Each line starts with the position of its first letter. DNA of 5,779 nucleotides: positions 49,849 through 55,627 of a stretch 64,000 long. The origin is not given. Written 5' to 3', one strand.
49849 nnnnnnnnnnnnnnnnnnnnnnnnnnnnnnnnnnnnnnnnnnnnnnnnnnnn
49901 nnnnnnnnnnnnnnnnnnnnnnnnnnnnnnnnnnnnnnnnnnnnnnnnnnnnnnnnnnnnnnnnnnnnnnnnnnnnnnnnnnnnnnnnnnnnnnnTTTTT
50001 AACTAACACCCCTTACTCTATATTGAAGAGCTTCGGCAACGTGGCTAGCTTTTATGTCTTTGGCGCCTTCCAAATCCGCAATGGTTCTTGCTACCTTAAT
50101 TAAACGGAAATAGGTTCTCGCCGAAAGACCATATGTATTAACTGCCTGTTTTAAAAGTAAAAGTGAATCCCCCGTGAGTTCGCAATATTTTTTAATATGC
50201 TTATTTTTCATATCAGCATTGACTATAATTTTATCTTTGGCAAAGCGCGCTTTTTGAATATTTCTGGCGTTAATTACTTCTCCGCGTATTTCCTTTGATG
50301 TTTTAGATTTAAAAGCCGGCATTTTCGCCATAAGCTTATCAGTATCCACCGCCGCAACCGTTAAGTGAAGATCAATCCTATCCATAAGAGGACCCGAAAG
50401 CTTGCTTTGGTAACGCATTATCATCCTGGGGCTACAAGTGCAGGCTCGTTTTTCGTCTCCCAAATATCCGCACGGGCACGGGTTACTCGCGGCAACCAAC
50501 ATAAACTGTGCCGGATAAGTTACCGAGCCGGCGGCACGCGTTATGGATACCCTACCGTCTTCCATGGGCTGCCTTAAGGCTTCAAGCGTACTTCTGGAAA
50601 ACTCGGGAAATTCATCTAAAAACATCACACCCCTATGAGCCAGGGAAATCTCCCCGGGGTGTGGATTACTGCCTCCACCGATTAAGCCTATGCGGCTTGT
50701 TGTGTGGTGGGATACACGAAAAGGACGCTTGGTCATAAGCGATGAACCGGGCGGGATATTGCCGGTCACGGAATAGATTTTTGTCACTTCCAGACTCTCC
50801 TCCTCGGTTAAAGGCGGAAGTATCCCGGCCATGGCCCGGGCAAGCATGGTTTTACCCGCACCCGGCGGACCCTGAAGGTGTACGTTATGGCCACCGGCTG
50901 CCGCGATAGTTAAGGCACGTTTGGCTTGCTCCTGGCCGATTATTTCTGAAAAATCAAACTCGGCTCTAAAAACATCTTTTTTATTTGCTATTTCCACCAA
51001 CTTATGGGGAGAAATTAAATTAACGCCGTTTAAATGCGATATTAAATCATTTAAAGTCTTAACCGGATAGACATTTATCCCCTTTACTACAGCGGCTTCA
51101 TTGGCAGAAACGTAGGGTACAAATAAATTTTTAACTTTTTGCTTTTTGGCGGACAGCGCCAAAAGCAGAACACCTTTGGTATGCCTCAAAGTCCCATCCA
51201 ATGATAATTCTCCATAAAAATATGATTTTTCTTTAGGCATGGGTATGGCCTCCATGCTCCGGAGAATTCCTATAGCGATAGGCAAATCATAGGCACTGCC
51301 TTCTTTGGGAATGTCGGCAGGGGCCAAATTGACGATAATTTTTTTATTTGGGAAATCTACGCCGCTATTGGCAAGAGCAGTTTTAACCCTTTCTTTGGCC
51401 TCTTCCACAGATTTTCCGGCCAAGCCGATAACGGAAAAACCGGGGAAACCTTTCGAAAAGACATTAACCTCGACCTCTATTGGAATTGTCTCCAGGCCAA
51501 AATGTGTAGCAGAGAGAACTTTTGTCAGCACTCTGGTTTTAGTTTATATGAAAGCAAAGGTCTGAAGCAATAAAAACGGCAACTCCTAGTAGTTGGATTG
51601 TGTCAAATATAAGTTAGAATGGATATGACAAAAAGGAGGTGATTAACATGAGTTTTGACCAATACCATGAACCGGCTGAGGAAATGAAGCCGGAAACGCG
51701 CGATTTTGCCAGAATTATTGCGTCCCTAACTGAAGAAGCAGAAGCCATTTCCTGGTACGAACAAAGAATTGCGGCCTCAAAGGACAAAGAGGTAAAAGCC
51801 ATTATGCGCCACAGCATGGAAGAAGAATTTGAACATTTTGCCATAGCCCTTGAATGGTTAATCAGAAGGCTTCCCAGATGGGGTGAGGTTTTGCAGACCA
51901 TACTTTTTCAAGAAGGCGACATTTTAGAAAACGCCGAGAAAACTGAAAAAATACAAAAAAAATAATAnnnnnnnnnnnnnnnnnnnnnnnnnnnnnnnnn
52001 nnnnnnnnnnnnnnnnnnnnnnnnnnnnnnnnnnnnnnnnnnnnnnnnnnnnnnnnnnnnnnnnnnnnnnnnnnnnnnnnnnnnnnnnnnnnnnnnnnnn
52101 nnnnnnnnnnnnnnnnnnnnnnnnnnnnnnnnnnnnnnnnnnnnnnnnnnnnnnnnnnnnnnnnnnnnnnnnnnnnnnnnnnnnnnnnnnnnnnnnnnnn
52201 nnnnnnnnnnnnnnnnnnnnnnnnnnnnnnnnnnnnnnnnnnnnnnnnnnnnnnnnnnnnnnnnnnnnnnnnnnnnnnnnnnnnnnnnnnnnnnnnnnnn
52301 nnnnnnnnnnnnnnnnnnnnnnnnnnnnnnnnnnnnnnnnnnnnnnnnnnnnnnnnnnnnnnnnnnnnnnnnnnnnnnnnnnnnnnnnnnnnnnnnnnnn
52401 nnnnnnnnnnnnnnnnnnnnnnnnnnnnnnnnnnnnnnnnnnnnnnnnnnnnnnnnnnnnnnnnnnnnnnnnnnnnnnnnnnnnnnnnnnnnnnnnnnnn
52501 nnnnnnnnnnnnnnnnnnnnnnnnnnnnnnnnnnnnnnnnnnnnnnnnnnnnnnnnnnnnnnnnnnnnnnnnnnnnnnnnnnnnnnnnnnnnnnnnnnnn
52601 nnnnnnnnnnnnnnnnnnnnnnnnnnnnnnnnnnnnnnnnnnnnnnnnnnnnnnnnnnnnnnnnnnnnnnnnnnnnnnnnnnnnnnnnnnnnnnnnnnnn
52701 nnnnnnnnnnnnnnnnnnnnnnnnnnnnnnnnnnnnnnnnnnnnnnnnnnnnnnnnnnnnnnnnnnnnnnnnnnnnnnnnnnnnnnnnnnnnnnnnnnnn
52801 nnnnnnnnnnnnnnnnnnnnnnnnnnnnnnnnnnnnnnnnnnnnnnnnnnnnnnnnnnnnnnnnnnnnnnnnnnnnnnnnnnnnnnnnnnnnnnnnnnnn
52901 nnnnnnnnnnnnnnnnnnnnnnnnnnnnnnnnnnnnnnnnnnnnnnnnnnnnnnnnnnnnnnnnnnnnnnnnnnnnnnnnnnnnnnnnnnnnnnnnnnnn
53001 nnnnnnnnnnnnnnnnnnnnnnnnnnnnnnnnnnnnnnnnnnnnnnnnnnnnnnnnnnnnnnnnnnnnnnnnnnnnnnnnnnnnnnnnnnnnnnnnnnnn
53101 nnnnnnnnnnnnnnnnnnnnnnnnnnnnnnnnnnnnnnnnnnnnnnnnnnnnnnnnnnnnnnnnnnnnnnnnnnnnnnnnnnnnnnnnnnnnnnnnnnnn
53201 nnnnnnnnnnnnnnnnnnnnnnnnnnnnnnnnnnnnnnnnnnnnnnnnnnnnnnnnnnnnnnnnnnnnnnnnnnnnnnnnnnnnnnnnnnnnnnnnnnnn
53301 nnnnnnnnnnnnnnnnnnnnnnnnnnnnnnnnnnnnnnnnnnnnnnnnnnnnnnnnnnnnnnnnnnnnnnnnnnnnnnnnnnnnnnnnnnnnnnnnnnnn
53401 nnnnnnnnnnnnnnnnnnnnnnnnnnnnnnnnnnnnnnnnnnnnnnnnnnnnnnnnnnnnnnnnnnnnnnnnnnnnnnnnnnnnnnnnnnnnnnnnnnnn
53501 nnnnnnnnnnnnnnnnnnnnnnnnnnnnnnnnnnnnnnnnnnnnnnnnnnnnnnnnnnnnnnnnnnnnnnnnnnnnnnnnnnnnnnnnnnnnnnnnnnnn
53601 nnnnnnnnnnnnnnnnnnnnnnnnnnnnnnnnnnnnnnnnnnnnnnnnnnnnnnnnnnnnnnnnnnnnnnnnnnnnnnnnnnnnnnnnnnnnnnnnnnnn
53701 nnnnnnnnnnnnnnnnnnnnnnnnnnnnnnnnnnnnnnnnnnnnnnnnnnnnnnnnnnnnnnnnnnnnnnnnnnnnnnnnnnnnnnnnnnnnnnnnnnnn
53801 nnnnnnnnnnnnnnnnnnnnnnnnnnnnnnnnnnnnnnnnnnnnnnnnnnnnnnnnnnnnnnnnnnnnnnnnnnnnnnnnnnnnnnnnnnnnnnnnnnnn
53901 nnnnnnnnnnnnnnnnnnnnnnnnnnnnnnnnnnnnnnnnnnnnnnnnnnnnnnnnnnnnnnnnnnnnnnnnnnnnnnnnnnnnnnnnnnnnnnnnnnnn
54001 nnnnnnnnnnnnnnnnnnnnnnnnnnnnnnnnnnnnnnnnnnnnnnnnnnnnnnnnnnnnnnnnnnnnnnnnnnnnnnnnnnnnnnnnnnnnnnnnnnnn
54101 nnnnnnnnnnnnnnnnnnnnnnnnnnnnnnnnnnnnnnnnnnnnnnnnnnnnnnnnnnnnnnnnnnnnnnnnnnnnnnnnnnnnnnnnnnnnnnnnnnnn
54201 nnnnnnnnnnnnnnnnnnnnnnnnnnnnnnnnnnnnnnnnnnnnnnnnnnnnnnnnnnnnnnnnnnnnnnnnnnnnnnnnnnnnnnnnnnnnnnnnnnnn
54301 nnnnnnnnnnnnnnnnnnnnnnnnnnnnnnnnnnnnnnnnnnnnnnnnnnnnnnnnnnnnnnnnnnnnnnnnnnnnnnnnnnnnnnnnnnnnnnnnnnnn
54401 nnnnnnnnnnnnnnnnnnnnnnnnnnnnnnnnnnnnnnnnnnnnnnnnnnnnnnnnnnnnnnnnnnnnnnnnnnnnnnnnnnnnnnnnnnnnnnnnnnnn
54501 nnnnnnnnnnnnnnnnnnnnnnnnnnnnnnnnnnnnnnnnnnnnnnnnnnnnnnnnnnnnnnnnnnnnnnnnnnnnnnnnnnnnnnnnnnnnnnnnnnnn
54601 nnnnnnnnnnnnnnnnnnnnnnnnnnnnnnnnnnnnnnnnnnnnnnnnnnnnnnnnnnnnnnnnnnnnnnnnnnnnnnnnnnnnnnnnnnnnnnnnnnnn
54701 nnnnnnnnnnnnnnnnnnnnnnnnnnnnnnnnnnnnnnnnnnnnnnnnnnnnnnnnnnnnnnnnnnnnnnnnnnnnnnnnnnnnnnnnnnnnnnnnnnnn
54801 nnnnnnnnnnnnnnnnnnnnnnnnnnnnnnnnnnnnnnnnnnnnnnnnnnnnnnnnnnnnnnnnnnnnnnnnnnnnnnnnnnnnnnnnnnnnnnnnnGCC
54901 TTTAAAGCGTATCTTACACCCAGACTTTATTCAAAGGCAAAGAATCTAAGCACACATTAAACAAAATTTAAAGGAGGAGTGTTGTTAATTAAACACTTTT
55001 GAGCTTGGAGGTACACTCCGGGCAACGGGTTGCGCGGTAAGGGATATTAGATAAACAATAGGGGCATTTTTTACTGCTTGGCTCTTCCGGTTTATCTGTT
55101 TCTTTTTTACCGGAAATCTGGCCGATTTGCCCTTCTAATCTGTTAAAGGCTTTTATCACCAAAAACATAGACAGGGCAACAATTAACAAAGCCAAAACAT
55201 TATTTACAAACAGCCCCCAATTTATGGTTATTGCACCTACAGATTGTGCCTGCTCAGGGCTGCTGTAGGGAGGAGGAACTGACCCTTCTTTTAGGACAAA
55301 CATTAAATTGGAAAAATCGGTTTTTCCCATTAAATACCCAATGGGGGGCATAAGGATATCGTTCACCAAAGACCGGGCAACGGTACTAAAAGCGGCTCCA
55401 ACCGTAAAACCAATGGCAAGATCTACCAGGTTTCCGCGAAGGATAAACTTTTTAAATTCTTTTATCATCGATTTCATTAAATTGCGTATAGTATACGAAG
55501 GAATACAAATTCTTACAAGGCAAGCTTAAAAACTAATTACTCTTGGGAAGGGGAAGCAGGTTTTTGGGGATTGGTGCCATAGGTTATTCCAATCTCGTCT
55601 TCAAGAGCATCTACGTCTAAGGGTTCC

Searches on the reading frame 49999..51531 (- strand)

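Call 11: search_protein_families(library=pfam, proteins=[window:49999-51531:-], max_evalue=0.001)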
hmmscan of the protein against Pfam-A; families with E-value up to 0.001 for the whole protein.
window:49999-51531:- (510 aa): 9 families
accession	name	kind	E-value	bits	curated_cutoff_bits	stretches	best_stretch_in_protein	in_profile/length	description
PF01078.27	Mg_chelatase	-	2.8e-93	311.5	20.3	1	193-398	1-205/207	Magnesium chelatase, subunit ChlI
PF13541.12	ChlI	-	2.4e-42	144.1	27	1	20-140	1-119/121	Subunit ChlI of Mg-chelatase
PF13335.12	Mg_chelatase_C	-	9.5e-31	106.7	26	1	410-505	2-94/94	Magnesium chelatase, subunit ChlI C-terminal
PF00493.29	MCM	-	1.6e-09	37.7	23.3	1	292-393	114-205/224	MCM P-loop domain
PF07728.20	AAA_5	-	3.4e-09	37.3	22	1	217-353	2-125/139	AAA domain (dynein-related subfamily)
PF05496.18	RuvB_N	-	6.1e-06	26.5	27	0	194-235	6-54/159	Holliday junction DNA helicase RuvB P-loop domain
PF00158.32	Sigma54_activat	-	1.4e-05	25.3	20.2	1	203-350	11-142/168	Sigma-54 interaction domain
PF05362.19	Lon_C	-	0.00016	21.7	21.1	1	7-165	34-200/205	Lon protease (S16) C-terminal proteolytic domain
PF00004.35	AAA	-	0.00026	21.9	21.2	0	219-239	3-23/131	ATPase family associated with various cellular activities (AAA)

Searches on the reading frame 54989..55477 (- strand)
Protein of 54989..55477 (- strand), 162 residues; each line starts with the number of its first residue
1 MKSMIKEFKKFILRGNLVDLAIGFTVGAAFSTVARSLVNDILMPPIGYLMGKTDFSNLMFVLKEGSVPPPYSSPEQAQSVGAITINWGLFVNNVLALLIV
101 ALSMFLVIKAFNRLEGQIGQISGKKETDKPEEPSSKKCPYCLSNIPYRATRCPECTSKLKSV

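Call 11: search_protein_families(library=pfam, proteins=[window:54989-55477:-], max_evalue=0.001)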
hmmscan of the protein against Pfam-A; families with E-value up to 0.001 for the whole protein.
window:54989-55477:- (162 aa): 1 family
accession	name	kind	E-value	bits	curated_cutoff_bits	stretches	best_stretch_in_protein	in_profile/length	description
PF01741.23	MscL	-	7.4e-35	120.4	27.4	1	4-145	1-118/123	Large-conductance mechanosensitive channel, MscL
